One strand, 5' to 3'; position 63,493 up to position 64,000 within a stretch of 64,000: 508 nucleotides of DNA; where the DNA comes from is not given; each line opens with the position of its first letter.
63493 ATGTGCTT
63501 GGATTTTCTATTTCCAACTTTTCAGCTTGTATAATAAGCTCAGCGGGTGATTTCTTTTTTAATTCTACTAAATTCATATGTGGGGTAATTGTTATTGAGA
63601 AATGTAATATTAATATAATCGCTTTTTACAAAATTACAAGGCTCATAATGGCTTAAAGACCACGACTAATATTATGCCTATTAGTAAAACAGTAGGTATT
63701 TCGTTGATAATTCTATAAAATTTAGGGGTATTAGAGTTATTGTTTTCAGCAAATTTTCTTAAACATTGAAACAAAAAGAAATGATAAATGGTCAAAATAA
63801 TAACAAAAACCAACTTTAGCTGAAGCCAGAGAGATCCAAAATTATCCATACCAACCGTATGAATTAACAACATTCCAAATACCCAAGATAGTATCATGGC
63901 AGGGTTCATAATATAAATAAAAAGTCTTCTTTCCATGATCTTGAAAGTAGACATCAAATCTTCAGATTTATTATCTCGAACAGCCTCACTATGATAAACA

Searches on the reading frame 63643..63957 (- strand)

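Call 88: search_protein_families(library=pfam, max_evalue=1e-10, proteins=[window:63643-63957:-])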
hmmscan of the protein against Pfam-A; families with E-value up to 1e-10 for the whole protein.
window:63643-63957:- (104 aa): 1 family
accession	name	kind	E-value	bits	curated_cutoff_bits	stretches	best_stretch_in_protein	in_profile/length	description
PF03653.18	UPF0093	-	3.3e-33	115.5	34.2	1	3-103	44-145/146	Uncharacterised protein family (UPF0093)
